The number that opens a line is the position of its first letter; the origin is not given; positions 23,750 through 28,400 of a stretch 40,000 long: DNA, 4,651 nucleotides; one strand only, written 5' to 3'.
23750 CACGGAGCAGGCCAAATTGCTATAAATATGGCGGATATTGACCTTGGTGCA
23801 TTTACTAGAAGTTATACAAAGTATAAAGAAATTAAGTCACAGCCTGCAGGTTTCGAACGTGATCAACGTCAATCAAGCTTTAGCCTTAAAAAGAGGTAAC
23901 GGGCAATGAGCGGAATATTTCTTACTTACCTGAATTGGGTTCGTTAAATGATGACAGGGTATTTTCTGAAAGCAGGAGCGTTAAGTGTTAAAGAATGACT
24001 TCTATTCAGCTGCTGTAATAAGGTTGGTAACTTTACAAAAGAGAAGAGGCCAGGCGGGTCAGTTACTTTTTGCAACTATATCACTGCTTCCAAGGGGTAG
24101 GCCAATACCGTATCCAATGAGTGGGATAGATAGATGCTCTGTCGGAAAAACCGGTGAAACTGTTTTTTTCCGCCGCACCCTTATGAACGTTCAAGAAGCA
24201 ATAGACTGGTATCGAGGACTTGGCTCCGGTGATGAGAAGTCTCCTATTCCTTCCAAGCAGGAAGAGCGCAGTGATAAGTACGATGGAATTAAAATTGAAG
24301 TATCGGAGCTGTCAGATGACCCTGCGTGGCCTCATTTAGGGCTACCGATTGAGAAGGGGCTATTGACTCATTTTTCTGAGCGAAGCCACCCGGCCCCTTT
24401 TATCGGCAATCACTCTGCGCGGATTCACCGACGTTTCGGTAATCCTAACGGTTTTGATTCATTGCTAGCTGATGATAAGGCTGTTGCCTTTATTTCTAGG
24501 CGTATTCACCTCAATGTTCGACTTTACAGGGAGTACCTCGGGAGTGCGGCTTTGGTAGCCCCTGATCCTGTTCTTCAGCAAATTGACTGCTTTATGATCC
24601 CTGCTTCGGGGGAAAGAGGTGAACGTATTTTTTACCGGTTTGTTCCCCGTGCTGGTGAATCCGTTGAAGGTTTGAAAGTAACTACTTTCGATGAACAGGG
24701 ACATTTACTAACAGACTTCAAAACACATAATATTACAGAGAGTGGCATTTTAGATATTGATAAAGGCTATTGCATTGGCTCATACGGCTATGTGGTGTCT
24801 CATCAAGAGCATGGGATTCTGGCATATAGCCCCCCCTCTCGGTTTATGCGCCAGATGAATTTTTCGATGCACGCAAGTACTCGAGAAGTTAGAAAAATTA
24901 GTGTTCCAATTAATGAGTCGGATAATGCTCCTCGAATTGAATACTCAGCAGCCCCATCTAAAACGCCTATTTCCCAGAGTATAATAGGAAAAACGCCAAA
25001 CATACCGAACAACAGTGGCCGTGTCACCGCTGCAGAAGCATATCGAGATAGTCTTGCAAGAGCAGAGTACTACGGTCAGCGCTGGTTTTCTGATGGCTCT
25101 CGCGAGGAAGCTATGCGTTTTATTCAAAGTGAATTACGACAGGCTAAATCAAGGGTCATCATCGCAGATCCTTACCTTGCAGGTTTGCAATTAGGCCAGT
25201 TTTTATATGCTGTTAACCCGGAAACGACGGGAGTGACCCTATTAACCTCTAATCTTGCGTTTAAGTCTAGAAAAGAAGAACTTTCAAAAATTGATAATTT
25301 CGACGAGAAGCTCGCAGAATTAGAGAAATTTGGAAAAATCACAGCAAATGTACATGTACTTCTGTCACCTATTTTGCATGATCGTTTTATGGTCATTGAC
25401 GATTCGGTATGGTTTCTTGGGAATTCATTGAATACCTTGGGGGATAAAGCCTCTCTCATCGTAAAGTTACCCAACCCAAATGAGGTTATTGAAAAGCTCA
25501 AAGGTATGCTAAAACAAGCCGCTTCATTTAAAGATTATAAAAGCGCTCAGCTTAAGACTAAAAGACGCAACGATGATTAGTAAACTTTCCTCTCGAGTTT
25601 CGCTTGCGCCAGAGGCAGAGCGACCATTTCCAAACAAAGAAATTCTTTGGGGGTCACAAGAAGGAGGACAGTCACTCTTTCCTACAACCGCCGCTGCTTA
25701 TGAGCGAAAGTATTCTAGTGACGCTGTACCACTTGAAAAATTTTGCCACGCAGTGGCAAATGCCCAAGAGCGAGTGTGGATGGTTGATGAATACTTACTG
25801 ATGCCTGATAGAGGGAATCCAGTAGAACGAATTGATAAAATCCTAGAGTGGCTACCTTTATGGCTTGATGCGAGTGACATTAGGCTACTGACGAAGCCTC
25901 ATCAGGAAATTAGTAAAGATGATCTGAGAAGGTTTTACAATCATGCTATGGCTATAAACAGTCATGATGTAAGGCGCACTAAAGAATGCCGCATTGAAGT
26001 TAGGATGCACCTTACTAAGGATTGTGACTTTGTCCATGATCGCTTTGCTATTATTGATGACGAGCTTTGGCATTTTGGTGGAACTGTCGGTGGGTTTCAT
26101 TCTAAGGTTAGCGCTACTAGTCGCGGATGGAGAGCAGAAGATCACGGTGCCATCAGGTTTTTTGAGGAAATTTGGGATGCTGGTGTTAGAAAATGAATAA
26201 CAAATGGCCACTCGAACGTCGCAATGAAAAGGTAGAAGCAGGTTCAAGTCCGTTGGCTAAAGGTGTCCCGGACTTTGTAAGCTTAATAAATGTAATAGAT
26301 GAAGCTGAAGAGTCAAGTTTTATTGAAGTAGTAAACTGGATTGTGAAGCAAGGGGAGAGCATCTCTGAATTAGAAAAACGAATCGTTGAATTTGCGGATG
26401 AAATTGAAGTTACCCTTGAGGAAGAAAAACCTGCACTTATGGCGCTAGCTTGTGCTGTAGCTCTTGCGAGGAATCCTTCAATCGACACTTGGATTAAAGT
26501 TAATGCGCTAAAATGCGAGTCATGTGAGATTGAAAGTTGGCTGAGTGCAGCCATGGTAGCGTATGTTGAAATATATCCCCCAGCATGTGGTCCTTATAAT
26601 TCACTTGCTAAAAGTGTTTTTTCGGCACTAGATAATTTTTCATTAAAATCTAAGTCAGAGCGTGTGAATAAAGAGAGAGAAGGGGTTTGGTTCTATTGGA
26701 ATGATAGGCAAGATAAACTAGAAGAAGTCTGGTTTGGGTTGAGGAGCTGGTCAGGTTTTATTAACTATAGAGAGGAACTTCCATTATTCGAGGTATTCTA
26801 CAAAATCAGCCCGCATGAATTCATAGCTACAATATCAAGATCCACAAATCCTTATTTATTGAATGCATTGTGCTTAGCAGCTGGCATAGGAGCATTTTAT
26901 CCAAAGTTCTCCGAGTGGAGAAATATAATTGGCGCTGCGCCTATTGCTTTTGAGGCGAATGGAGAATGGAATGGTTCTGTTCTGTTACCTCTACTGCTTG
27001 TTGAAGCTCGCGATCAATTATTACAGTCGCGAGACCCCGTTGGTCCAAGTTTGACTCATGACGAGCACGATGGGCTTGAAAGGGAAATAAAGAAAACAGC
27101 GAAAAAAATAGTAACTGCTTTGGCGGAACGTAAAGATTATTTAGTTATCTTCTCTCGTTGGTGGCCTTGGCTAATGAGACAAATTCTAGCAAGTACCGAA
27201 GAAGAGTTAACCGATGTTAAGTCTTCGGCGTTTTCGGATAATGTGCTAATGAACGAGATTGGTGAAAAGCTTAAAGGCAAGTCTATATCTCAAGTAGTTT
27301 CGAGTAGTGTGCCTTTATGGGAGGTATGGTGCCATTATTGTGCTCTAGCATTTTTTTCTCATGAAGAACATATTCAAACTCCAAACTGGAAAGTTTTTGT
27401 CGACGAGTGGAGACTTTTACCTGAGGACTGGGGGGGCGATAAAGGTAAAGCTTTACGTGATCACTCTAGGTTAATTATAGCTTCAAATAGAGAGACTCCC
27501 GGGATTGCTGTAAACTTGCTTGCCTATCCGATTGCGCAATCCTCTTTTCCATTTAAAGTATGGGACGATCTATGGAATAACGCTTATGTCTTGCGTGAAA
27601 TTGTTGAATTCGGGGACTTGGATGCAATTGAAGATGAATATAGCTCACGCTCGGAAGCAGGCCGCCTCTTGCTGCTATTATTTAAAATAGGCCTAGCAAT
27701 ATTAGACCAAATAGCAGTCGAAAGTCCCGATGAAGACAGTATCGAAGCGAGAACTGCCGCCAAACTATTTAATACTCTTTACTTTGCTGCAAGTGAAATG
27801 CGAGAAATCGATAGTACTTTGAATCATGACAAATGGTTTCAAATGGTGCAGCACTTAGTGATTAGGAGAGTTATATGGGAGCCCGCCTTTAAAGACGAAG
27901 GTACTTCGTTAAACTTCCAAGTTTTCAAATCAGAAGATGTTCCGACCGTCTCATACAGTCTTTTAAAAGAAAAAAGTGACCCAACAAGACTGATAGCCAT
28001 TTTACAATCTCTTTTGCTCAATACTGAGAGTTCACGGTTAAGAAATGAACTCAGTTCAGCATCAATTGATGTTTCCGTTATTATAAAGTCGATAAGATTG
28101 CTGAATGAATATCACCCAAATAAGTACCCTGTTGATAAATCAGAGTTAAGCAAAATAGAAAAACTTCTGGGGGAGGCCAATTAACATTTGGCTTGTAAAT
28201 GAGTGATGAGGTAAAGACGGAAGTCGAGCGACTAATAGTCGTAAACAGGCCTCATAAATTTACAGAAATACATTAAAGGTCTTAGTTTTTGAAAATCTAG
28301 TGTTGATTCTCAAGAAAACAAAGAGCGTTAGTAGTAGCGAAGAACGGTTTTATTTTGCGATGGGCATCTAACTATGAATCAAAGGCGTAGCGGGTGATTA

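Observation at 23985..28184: Translationally coupled three-gene cassette: two paralogous HxR-variant PLD-like proteins plus a 663-aa orphan helical protein. Best candidate for an undescribed defence system.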

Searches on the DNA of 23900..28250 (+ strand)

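Call 12: search_dna_similar(query=window:23900-28250:+, collection=ecoli_genomes, mode=near, max_rows=20)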
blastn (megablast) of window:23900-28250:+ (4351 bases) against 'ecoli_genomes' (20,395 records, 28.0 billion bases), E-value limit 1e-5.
No match.

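Call 13: search_dna_similar(query=window:23900-28250:+, collection=plasmids, mode=near, max_rows=20)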
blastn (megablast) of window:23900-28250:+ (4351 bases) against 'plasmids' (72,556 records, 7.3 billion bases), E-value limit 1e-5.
No match.
